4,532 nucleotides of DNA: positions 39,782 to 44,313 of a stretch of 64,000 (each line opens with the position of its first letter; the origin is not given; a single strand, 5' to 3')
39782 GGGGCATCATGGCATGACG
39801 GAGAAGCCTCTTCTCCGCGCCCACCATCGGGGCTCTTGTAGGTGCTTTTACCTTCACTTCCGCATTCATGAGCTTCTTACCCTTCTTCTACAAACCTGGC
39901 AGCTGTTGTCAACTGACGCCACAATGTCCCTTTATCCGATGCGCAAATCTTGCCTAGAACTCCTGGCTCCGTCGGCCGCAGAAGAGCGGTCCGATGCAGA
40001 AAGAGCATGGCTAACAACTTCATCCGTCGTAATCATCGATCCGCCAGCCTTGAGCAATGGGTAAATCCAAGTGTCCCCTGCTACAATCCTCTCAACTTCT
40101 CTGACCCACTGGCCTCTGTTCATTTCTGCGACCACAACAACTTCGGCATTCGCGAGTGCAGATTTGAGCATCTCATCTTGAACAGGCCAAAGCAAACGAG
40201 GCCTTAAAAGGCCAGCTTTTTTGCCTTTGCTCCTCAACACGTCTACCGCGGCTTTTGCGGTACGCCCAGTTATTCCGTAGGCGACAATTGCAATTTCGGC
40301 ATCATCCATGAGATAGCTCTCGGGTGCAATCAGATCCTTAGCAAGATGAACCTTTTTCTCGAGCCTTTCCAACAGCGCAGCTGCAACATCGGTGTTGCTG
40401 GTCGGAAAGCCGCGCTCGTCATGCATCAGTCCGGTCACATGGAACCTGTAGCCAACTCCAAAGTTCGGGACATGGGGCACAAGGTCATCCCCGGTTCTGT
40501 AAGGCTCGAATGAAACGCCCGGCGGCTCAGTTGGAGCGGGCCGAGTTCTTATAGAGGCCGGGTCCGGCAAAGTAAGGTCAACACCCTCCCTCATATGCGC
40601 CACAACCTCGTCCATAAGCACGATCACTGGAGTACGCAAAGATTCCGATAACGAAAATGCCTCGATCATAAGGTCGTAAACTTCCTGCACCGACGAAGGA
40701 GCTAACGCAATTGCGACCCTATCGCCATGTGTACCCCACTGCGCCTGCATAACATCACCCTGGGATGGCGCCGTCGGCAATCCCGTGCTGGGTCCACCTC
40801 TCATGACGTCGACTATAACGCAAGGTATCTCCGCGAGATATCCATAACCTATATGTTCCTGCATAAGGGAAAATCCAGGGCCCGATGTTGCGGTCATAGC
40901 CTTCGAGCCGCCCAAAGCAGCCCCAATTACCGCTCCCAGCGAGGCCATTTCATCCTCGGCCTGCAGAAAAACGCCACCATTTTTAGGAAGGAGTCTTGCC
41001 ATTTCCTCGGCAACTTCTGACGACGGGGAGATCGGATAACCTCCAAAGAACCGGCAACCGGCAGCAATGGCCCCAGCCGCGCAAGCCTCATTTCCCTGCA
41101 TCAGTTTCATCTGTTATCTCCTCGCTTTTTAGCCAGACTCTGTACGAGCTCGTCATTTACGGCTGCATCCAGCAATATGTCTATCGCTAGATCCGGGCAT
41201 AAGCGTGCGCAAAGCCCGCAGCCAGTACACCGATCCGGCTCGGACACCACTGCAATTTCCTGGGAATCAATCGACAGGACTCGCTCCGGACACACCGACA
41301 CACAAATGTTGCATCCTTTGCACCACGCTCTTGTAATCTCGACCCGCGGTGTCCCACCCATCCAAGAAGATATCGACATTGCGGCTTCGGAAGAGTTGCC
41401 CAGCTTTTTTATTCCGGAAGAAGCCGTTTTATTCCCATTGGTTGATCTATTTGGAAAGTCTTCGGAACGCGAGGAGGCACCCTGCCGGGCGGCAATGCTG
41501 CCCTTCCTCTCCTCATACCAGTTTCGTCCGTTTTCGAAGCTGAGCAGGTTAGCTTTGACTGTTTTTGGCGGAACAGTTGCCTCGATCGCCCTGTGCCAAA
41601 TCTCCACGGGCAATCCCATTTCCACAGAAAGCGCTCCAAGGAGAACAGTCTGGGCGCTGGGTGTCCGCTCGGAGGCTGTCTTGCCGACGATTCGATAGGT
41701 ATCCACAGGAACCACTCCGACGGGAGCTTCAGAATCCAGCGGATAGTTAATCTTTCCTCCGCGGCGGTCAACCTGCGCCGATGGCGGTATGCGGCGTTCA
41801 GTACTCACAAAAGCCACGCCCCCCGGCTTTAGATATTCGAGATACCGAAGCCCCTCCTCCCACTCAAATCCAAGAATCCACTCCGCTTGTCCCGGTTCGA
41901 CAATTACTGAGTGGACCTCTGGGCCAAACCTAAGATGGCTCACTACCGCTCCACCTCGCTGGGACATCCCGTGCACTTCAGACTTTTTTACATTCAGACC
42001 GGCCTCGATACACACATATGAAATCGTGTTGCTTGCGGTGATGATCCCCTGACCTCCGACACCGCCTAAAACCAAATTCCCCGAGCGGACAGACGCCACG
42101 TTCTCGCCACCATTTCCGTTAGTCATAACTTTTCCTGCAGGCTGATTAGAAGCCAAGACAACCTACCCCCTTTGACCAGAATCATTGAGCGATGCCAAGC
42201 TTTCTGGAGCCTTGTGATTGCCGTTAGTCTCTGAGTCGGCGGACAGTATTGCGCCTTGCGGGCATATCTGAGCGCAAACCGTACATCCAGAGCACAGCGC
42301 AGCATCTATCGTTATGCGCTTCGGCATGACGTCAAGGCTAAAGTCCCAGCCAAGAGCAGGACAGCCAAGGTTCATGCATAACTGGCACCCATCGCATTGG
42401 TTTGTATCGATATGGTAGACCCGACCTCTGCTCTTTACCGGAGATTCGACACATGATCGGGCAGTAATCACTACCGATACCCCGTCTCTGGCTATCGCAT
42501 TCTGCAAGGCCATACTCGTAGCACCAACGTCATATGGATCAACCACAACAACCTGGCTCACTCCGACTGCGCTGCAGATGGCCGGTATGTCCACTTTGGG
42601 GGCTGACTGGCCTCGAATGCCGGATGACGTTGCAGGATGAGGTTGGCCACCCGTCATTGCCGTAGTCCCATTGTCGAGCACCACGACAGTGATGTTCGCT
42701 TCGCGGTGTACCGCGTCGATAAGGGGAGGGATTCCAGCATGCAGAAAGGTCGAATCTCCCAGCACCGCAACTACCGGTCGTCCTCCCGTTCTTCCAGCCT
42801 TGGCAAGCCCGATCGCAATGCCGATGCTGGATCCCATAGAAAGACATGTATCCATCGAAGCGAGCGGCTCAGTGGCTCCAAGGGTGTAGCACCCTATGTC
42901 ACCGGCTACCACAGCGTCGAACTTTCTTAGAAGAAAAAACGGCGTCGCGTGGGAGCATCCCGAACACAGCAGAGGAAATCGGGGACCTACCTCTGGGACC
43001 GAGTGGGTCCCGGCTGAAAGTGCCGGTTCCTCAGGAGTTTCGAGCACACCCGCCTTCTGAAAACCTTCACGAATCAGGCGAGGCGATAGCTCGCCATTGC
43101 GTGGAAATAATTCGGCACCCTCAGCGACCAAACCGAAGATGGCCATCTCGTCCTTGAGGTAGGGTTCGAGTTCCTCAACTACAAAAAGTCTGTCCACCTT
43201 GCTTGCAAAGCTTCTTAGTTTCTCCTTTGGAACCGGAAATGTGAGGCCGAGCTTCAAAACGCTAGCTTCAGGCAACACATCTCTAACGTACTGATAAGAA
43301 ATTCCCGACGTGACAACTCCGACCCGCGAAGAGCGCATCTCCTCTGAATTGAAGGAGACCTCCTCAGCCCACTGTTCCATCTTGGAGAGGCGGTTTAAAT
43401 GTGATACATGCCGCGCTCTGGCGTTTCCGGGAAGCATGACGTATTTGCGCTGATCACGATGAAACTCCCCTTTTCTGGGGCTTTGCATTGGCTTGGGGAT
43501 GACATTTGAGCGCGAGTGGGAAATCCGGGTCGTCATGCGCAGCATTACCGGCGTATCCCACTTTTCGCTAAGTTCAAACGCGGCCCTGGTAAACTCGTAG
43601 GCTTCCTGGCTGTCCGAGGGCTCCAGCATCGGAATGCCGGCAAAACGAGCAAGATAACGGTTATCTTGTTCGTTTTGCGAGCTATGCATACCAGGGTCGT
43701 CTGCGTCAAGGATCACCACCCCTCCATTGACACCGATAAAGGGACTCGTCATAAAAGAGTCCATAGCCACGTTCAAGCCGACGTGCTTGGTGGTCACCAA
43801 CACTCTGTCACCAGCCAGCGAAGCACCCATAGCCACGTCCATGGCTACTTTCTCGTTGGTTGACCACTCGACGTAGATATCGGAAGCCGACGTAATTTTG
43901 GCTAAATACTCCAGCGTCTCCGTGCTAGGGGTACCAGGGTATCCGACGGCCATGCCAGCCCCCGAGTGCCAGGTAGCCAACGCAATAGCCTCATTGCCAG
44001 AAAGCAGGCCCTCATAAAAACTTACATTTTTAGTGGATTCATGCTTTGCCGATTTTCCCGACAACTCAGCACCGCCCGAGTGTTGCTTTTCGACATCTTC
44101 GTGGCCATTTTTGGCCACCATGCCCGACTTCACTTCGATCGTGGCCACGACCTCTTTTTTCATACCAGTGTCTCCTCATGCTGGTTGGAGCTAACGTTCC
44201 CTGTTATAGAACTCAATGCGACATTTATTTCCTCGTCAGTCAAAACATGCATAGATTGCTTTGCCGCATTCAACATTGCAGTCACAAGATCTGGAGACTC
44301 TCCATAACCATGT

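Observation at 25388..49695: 20-gene TetR-flanked supercluster with a gene composition that matches no pathway I can name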

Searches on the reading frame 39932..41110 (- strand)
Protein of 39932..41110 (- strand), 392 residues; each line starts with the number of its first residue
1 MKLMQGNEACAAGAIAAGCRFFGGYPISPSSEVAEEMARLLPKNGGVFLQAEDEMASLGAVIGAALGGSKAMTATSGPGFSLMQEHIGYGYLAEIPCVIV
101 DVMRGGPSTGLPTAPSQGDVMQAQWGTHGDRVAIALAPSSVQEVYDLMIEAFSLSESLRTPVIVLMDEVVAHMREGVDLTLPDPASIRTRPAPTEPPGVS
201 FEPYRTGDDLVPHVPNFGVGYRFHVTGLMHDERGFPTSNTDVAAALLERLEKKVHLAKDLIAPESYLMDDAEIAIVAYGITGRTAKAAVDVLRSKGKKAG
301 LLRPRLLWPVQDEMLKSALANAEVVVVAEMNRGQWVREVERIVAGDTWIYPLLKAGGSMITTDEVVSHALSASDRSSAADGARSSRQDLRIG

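Call 4: search_protein_families(library=pfam, proteins=[window:39932-41110:-])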
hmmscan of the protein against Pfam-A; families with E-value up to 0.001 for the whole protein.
window:39932-41110:- (392 aa): 3 families
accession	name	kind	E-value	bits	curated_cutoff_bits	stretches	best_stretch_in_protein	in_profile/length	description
PF01855.24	POR_N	-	2.2e-64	217.8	27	1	13-239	2-220/231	Pyruvate flavodoxin/ferredoxin oxidoreductase, thiamine diP-bdg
PF17147.9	PFOR_II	-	1.4e-19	70.8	27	1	271-365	1-102/102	Pyruvate:ferredoxin oxidoreductase core domain II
PF02780.25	Transketolase_C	-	1.9e-06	28.3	25.9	1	270-330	9-70/124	Transketolase, C-terminal domain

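Call 10: search_protein_families(library=ncbifam, proteins=[window:39932-41110:-], max_evalue=0.00001)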
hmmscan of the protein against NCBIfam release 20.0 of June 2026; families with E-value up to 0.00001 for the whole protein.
window:39932-41110:- (392 aa): 13 families
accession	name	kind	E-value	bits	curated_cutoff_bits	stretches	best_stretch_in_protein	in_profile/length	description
NF006412.0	PRK08659.1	equivalog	7e-155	515.9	411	1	2-369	6-373/378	2-oxoacid:acceptor oxidoreductase subunit alpha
NF007206.0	PRK09627.1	equivalog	2.7e-116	388.6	579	1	4-367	6-370/375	2-oxoglutarate synthase subunit alpha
TIGR03710.1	OAFO_sf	subfamily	1e-103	347.9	482.75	1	3-367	195-559/561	2-oxoacid:acceptor oxidoreductase subunit alpha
NF005507.0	PRK07119.1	subfamily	1.7e-89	300.1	399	2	2-179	5-182/352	3-methyl-2-oxobutanoate dehydrogenase subunit VorB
NF041170.1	Oxoac_fdxalpha_Archa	equivalog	4.9e-67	226.7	800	1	4-368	238-618/636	2-oxoacid:ferredoxin oxidoreductase subunit alpha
NF040682.1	PorA_Arch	equivalog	1.5e-28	99.8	550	1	1-330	3-320/387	pyruvate synthase subunit PorA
NF007201.0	PRK09622.1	equivalog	5.6e-24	84.8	590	2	4-170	13-177/405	2-oxoacid:ferredoxin oxidoreductase subunit alpha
NF045764.1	PhenlGlyoxDHPadG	equivalog_domain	5.1e-23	81.2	700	2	3-167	4-166/398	NADH-dependent phenylglyoxylate dehydrogenase subunit alpha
NF006232.0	PRK08366.1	equivalog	1.9e-21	76.2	646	1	2-175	8-178/394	2-ketoisovalerate ferredoxin oxidoreductase subunit alpha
TIGR03336.1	IOR_alpha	equivalog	3.5e-19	68.6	650.9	1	2-179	3-174/595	indolepyruvate ferredoxin oxidoreductase subunit alpha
NF006233.0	PRK08367.1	equivalog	6.3e-19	68.1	625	1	2-331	5-322/394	pyruvate ferredoxin oxidoreductase subunit alpha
NF045791.1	OxalOxredalpha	equivalog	6.5e-14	51.8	500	1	264-329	255-320/395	oxalate oxidoreductase subunit alpha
TIGR02176.1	pyruv_ox_red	equivalog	3.9e-11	41.6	911.35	0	1-166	1-167/1167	pyruvate:ferredoxin (flavodoxin) oxidoreductase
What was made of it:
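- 39932..41110 (-): 2-oxoacid:ferredoxin oxidoreductase alpha subunit. PRK08659, 516 bits, above the cutoff of 411 (call 10).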

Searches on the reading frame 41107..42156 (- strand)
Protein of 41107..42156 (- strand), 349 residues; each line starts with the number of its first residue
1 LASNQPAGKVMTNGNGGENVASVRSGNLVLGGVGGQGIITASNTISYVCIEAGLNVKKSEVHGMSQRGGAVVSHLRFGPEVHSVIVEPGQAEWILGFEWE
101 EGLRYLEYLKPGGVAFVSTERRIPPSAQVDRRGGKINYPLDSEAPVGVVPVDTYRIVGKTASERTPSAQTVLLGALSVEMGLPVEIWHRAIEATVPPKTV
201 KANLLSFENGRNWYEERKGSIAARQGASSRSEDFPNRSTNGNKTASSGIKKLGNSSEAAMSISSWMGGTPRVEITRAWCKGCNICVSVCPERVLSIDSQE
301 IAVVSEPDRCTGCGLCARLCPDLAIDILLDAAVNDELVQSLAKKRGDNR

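Call 4: search_protein_families(library=pfam, proteins=[window:41107-42156:-])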
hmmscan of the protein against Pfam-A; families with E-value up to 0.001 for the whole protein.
window:41107-42156:- (349 aa): 12 families
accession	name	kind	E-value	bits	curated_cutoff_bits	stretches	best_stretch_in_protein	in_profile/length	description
PF01558.24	POR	-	1e-29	104.4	27.4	1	34-211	1-172/173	Pyruvate ferredoxin/flavodoxin oxidoreductase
PF00037.32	Fer4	-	8.7e-11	41.6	21.1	2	306-325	4-23/24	4Fe-4S binding domain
PF12838.12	Fer4_7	-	8.7e-10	39.4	27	1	279-321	2-49/52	4Fe-4S dicluster domain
PF12837.12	Fer4_6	-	7.9e-09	35.5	25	1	303-325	2-24/24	4Fe-4S binding domain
PF13237.11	Fer4_10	-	4.6e-08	33.3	25.5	1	273-321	3-53/53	4Fe-4S dicluster domain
PF13187.11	Fer4_9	-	1.1e-07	32.2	27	1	279-323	2-50/52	4Fe-4S dicluster domain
PF14697.11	Fer4_21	-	1.3e-07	32.1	35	1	274-321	3-52/59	4Fe-4S dicluster domain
PF12797.12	Fer4_2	-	1.3e-07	31.5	24.5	1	303-321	3-21/22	4Fe-4S binding domain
PF13484.11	Fer4_16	-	2e-06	28.9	30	0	279-292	2-15/66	4Fe-4S double cluster binding domain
PF12800.12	Fer4_4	-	1e-05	25.9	24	0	307-321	1-15/17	4Fe-4S binding domain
PF13183.11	Fer4_8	-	6.1e-05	23.9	27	0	307-321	51-65/68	4Fe-4S dicluster domain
PF13459.11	Fer4_15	-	9.4e-05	23.5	22.4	0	305-323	3-21/66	4Fe-4S single cluster domain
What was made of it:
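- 41107..42126 (-): IorB fused to a C-terminal 2x[4Fe-4S] delta-type ferredoxin domain. POR + Fer4 domains (call 4).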

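Call 10: search_protein_families(library=ncbifam, proteins=[window:41107-42156:-], max_evalue=0.00001)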
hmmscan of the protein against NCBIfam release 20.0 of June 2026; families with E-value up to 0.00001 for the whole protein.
window:41107-42156:- (349 aa): 47 families (the best 25 are shown)
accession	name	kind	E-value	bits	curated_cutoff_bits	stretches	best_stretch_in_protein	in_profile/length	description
NF005322.0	PRK06853.1-2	equivalog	7e-50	169.5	237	1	26-213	6-192/197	indolepyruvate oxidoreductase subunit beta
NF005325.0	PRK06853.1-5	equivalog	9.8e-46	155.9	230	1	26-213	4-190/192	indolepyruvate oxidoreductase subunit beta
TIGR03334.1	IOR_beta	equivalog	7.6e-36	123.9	205.8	1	27-211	2-188/189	indolepyruvate ferredoxin oxidoreductase subunit beta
NF005323.0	PRK06853.1-3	equivalog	2.3e-35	122.3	238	1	25-215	6-196/197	indolepyruvate oxidoreductase subunit beta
NF005326.0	PRK06853.1-6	equivalog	1.2e-32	113.3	348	1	24-210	2-192/202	indolepyruvate oxidoreductase subunit beta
NF005324.0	PRK06853.1-4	equivalog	1.6e-28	99.9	222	1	27-215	4-190/196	indolepyruvate oxidoreductase subunit beta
NF004918.0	PRK06274.1-4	equivalog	1.4e-22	80.4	278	1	27-202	4-180/202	indolepyruvate oxidoreductase subunit beta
NF004917.0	PRK06274.1-3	equivalog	1.3e-21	77.5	284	1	28-209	5-188/203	indolepyruvate oxidoreductase subunit beta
NF005328.0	PRK06853.2-2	equivalog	2.6e-20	73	240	1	27-120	5-97/192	indolepyruvate oxidoreductase subunit beta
NF004915.0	PRK06274.1-1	equivalog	9.1e-19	67.6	274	1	27-210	4-188/194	indolepyruvate oxidoreductase subunit beta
NF004916.0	PRK06274.1-2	equivalog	9.4e-18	64.9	227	1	27-120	4-96/178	indolepyruvate oxidoreductase subunit beta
NF005327.0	PRK06853.2-1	equivalog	2e-14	53.8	242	1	27-110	5-87/194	indolepyruvate oxidoreductase subunit beta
NF005329.0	PRK06853.2-4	equivalog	1.2e-12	48.4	267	1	28-118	4-100/175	indolepyruvate oxidoreductase subunit beta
NF040864.1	HgcB_ferredoxin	equivalog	3e-12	46.2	99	1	272-329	9-65/93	mercury methylation ferredoxin HgcB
TIGR02179.1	PorD_KorD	subfamily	4e-11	42.9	60.05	1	258-328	8-75/78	2-oxoacid:acceptor oxidoreductase, delta subunit, pyruvate/2-ketoisovalerate family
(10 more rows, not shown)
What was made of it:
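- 41107..42126 (-): IorB and PorD/KorD models match (call 10).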

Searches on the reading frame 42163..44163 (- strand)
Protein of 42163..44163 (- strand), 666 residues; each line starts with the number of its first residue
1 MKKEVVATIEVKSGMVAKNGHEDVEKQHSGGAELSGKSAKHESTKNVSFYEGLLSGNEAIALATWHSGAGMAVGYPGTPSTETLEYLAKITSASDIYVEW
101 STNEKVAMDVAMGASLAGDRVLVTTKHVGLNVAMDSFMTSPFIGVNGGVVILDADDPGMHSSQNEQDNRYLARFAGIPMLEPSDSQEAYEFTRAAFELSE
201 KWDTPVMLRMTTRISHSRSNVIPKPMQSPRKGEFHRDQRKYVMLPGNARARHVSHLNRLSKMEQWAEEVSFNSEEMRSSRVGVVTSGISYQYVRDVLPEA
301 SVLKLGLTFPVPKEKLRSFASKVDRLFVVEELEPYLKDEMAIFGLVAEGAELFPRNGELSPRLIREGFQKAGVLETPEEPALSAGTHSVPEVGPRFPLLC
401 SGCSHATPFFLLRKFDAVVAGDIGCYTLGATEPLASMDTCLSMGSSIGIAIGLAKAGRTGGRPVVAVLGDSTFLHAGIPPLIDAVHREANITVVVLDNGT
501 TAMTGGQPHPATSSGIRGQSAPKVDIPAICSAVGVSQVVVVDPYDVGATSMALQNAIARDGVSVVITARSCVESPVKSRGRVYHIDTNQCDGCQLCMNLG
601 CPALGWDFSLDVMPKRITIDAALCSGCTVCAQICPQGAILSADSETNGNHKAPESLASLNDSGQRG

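Call 4: search_protein_families(library=pfam, proteins=[window:42163-44163:-])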
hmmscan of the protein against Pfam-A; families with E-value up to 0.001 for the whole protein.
window:42163-44163:- (666 aa): 8 families
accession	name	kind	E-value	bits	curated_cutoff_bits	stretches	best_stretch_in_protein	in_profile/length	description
PF02775.26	TPP_enzyme_C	-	4.8e-24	85.3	21.9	1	422-565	1-149/151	Thiamine pyrophosphate enzyme, C-terminal TPP binding domain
PF01855.24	POR_N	-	4.5e-17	63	27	1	71-227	10-171/231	Pyruvate flavodoxin/ferredoxin oxidoreductase, thiamine diP-bdg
PF00037.32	Fer4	-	9.2e-06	25.7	21.1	1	617-639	1-23/24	4Fe-4S binding domain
PF13237.11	Fer4_10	-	8e-05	22.9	25.5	0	617-648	2-35/53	4Fe-4S dicluster domain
PF12837.12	Fer4_6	-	0.0001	22.5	25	0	617-639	2-24/24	4Fe-4S binding domain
PF14697.11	Fer4_21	-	0.00018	22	35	1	584-639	2-57/59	4Fe-4S dicluster domain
PF02779.29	Transket_pyr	-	0.00057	20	27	0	97-211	50-168/174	Transketolase, pyrimidine binding domain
PF12838.12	Fer4_7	-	0.00085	20.2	27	1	589-638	1-52/52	4Fe-4S dicluster domain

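Call 10: search_protein_families(library=ncbifam, proteins=[window:42163-44163:-], max_evalue=0.00001)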
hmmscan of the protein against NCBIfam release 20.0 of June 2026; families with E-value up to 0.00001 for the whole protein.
window:42163-44163:- (666 aa): 19 families
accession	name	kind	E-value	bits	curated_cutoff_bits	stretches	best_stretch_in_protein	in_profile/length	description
TIGR03336.1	IOR_alpha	equivalog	1.9e-200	667.1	650.9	1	53-639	4-595/595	indolepyruvate ferredoxin oxidoreductase subunit alpha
NF009589.0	PRK13030.1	subfamily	1.3e-34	119.1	816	1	125-511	124-547/1170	indolepyruvate ferredoxin oxidoreductase family protein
NF009588.0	PRK13029.1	subfamily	1.6e-20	72.7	952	2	391-542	448-586/1196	indolepyruvate ferredoxin oxidoreductase family protein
NF006412.0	PRK08659.1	equivalog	3.2e-20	72.7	411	1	53-225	7-185/378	2-oxoacid:acceptor oxidoreductase subunit alpha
TIGR03710.1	OAFO_sf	subfamily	1.2e-19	70.3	482.75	1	16-126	165-268/561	2-oxoacid:acceptor oxidoreductase subunit alpha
NF005507.0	PRK07119.1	subfamily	2e-17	63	399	1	53-331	6-306/352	3-methyl-2-oxobutanoate dehydrogenase subunit VorB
NF007206.0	PRK09627.1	equivalog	2.1e-11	43.4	579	1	54-224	6-183/375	2-oxoglutarate synthase subunit alpha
NF006221.0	PRK08348.1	subfamily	1.5e-10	40.9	124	1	561-641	18-94/136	NADH-plastoquinone oxidoreductase subunit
NF006232.0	PRK08366.1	equivalog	2e-09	36.5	646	1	53-215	9-174/394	2-ketoisovalerate ferredoxin oxidoreductase subunit alpha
TIGR03846.1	sulfopy_beta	equivalog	6.8e-08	32.6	221.5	1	442-561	43-148/182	sulfopyruvate decarboxylase subunit beta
NF007201.0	PRK09622.1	equivalog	7.3e-08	31.7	590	1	55-210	14-173/405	2-oxoacid:ferredoxin oxidoreductase subunit alpha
NF004813.0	PRK06163.1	equivalog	1.7e-07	31.2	240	1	442-539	58-144/202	hypothetical protein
TIGR03297.1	Ppyr-DeCO2ase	equivalog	1.8e-07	30.5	312.5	1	442-563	221-328/360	phosphonopyruvate decarboxylase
TIGR02700.1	flavo_MJ0208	hypoth_equivalog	4.2e-07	29.5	251.35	1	553-641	111-196/234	dihydromethanopterin reductase (acceptor)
NF040682.1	PorA_Arch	equivalog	4.4e-07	29.2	550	1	54-210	6-166/387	pyruvate synthase subunit PorA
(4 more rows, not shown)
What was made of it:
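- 42163..44163 (-): Indolepyruvate:ferredoxin oxidoreductase alpha subunit (IorA). TIGR03336, 667 bits, above the cutoff of 651 (call 10).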
